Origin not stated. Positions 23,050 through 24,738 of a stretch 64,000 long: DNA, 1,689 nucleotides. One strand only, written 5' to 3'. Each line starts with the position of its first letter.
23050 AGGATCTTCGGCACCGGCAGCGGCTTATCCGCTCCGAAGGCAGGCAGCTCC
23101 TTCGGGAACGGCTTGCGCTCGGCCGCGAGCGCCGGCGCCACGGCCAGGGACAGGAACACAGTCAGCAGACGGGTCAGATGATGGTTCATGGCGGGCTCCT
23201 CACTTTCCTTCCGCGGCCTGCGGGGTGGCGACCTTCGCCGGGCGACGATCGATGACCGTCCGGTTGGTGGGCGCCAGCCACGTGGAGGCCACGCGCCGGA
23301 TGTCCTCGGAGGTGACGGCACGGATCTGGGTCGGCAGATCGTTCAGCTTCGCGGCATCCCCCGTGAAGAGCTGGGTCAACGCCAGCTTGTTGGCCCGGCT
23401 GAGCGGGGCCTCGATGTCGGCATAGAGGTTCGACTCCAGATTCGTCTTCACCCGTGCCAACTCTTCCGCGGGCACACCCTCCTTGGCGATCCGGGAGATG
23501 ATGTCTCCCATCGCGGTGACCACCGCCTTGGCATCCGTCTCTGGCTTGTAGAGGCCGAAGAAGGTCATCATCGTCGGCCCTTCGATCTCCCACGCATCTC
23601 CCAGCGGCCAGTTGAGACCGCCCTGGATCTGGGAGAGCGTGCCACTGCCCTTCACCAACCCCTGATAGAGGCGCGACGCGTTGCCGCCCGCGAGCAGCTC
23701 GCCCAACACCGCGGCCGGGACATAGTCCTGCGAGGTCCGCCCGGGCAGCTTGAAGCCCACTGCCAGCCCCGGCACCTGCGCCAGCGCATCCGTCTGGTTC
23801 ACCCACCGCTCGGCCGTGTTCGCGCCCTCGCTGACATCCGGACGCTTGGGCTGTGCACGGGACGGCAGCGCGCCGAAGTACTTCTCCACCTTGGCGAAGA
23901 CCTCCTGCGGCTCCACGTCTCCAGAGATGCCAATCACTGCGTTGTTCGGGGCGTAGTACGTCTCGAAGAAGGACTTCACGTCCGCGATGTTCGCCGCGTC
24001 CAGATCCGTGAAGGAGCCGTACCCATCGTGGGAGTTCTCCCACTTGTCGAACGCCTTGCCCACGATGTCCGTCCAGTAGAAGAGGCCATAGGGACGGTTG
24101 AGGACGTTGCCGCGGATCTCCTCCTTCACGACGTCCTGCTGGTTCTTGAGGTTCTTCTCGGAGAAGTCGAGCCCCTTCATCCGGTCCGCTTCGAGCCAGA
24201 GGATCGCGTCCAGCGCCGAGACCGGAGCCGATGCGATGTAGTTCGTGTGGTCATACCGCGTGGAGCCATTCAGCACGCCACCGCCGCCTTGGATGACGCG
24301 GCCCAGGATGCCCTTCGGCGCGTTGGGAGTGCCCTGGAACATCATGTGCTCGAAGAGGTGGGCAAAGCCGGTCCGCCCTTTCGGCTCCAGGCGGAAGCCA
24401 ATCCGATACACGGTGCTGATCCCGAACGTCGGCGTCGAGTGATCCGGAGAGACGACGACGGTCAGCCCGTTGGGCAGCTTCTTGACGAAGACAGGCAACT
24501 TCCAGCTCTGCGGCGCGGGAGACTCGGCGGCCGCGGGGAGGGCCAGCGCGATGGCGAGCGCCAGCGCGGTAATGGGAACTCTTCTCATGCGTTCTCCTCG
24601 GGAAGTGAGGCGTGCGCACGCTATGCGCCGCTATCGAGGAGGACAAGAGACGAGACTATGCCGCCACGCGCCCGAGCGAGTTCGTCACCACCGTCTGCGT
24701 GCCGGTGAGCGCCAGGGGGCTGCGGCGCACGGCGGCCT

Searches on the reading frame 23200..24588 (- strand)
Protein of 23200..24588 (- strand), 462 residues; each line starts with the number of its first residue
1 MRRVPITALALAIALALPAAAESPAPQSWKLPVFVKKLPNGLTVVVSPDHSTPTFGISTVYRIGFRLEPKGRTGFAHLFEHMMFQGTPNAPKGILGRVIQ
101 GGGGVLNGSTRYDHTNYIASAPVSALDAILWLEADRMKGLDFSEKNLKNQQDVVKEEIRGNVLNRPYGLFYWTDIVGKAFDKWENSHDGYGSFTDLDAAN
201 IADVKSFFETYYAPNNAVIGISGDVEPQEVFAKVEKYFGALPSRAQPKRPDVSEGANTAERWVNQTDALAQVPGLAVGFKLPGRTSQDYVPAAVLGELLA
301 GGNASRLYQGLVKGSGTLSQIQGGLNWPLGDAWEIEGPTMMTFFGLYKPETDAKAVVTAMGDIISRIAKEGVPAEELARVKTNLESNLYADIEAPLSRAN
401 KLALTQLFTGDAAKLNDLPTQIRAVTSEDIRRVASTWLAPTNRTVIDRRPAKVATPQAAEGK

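Call 17: search_protein_families(library=pfam, proteins=[window:23200-24588:-], max_evalue=0.0001)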
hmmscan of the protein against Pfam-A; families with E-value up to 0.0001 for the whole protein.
window:23200-24588:- (462 aa): 2 families
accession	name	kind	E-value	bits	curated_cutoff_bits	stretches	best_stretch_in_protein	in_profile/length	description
PF05193.26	Peptidase_M16_C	-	1.8e-27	96.8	23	1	200-384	3-181/181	Peptidase M16 inactive domain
PF00675.25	Peptidase_M16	-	4.7e-16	59.5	22.3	1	44-159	2-117/149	Insulinase (Peptidase family M16)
